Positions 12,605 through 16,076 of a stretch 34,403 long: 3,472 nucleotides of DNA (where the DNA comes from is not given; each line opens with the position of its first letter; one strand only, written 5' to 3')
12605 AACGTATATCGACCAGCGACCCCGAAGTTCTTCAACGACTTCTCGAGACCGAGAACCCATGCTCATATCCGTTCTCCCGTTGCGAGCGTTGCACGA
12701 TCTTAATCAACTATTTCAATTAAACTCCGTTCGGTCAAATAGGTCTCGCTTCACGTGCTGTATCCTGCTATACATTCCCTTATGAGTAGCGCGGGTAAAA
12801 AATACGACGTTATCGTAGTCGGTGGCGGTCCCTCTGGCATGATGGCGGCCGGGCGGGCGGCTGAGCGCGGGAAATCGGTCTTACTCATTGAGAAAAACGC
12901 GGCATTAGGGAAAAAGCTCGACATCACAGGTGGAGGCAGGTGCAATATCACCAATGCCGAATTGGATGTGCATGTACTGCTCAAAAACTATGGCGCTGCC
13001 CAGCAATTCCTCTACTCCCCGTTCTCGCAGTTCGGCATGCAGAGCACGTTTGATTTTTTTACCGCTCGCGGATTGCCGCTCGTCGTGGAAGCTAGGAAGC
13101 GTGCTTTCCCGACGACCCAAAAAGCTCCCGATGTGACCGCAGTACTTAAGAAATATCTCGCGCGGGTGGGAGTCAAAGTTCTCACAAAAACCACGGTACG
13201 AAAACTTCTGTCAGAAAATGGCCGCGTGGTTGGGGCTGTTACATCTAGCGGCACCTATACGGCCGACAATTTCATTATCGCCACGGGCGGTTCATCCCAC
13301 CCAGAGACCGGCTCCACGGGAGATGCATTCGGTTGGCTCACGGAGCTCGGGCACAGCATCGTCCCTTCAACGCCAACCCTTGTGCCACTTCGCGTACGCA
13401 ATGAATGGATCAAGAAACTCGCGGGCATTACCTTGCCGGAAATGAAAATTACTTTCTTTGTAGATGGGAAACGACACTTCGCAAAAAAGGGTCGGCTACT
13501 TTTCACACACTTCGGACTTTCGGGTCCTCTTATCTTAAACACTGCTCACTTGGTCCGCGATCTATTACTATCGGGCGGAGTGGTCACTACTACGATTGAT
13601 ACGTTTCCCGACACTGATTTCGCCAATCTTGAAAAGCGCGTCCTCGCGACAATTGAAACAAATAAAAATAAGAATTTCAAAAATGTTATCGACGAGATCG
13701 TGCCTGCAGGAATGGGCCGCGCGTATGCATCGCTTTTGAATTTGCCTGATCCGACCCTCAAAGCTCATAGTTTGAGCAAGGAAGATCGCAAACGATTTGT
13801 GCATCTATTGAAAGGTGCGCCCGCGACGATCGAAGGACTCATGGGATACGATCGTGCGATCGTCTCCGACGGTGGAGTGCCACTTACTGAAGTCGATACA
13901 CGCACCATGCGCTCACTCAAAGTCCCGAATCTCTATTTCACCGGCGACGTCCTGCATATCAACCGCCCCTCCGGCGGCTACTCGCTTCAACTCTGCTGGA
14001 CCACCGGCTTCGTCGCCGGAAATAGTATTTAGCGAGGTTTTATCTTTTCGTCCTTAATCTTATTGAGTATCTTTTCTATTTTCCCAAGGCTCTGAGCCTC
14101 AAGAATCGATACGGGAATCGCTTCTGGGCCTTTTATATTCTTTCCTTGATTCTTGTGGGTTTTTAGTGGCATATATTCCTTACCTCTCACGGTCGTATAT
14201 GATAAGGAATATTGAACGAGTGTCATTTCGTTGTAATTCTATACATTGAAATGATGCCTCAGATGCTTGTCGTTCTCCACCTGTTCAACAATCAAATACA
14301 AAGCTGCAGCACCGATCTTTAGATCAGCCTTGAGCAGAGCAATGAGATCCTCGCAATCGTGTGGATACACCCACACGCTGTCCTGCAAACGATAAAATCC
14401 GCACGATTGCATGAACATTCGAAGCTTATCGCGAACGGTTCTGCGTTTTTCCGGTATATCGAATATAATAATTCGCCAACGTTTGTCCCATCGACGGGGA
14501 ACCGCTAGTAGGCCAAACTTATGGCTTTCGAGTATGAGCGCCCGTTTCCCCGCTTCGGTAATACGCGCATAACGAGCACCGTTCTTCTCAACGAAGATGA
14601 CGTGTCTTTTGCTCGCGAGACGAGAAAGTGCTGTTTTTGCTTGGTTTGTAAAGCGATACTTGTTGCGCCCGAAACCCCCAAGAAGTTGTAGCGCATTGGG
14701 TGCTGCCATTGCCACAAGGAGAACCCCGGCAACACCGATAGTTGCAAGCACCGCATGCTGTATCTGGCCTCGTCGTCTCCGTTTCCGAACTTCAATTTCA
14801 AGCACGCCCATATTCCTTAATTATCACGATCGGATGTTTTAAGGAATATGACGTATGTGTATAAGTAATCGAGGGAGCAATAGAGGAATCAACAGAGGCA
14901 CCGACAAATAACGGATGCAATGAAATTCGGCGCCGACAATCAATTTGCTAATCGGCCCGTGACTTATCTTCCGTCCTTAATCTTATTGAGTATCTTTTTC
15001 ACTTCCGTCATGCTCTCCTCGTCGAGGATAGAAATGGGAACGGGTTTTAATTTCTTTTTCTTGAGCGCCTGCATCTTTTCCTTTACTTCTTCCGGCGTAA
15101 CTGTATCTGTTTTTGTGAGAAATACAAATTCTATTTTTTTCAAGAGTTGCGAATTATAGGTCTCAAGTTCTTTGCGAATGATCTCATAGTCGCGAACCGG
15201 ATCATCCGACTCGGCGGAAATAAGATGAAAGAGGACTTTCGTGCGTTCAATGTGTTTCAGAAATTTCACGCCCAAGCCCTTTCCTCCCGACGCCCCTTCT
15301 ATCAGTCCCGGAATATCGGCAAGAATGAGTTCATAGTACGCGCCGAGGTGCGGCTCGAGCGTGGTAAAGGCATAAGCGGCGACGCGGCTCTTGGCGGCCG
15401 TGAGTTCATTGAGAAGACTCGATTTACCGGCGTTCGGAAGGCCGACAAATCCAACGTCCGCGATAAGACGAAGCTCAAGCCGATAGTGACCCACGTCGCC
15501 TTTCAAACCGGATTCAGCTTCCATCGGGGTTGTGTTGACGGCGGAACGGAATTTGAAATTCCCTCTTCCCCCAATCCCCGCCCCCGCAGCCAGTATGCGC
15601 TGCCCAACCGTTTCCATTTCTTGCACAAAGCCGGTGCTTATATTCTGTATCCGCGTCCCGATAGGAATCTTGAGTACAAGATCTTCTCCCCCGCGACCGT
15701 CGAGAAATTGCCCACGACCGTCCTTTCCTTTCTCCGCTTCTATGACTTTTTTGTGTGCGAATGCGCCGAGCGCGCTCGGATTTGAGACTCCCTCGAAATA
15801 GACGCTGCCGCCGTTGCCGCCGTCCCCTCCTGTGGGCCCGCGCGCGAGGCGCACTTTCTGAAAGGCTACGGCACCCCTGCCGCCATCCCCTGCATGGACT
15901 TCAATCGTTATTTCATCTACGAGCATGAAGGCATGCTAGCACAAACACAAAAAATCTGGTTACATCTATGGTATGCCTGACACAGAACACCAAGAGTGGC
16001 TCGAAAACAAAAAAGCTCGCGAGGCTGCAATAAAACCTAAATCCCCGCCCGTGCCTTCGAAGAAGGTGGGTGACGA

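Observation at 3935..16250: Family of 114-134 bp MITE-like elements with related termini and 4-bp flanking duplications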

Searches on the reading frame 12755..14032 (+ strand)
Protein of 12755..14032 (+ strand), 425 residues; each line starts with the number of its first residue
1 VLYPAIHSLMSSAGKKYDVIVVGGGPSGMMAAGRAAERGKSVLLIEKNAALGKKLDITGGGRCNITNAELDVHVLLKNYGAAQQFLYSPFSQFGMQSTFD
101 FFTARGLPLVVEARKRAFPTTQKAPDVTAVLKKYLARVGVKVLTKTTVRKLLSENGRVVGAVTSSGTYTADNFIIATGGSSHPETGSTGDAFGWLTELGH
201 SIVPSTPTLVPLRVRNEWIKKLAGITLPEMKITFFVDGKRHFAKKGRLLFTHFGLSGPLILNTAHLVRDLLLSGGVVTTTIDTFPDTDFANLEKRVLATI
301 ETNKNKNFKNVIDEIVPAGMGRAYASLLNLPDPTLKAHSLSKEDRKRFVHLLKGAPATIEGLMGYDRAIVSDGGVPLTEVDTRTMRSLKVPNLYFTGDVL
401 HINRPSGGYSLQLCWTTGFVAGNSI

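Call 10: search_protein_families(library=pfam, proteins=[window:12755-14032:+])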
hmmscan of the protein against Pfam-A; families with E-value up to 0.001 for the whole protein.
window:12755-14032:+ (425 aa): 12 families
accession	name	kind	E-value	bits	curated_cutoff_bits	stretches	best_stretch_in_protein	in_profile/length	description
PF03486.20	HI0933_like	-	4.1e-74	249.5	50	1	18-423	2-243/244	HI0933-like protein Rossmann domain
PF22780.1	HI0933_like_1st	-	1.2e-31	110.3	27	1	207-370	2-165/165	HI0933-like protein barrel and H2TH domain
PF00890.30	FAD_binding_2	-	2.4e-14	53.8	20.4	2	18-62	1-45/414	FAD binding domain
PF12831.13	FAD_oxidored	-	1.7e-13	51.1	27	1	18-178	1-145/416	FAD dependent oxidoreductase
PF07992.20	Pyr_redox_2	-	6e-12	46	26.1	2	110-183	170-241/291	Pyridine nucleotide-disulphide oxidoreductase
PF01266.30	DAO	-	1e-11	45.4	27.9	2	18-52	1-35/353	FAD dependent oxidoreductase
PF13738.12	Pyr_redox_3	-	4.1e-09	36.6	30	1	98-185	51-140/305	Pyridine nucleotide-disulphide oxidoreductase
PF01494.25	FAD_binding_3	-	5.3e-09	36.2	22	1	16-166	1-141/349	FAD binding domain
PF00070.33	Pyr_redox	-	1.3e-08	35.6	22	1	19-59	2-42/82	Pyridine nucleotide-disulphide oxidoreductase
PF01134.28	GIDA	-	2.5e-08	33.8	22.1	1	18-48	1-31/391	Glucose inhibited division protein A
PF13450.12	NAD_binding_8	-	3.7e-07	30.8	21.9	1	21-52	1-32/68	NAD(P)-binding Rossmann-like domain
PF01946.23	Thi4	-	9e-06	25.5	26.2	1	16-54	17-56/235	Thi4 family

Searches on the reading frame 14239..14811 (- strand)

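Call 10: search_protein_families(library=pfam, proteins=[window:14239-14811:-])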
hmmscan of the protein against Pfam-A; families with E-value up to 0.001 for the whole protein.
window:14239-14811:- (190 aa): 2 families
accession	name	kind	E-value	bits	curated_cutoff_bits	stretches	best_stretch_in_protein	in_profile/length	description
PF20803.2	PaaX_M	-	4.1e-21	75.3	24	1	106-180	2-76/83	PaaX protein central Cas2-like domain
PF09827.14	CRISPR_Cas2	-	0.00023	21.7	23.8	1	112-159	2-46/74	CRISPR associated protein Cas2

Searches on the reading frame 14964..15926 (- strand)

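Call 10: search_protein_families(library=pfam, proteins=[window:14964-15926:-])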
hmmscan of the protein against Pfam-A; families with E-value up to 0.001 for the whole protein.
window:14964-15926:- (320 aa): 4 families
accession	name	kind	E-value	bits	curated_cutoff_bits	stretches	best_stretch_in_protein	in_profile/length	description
PF01018.28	GTP1_OBG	-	1.1e-37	129.5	27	1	3-154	1-155/155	GTP1/OBG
PF01926.29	MMR_HSR1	-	1e-22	80.8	21.9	1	157-266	1-108/113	50S ribosome-binding GTPase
PF02421.24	FeoB_N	-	5.3e-08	33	27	1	158-208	3-57/156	Ferrous iron transport protein B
PF03193.22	RsgA_GTPase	-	0.00012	22.4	30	0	246-315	38-106/174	RsgA GTPase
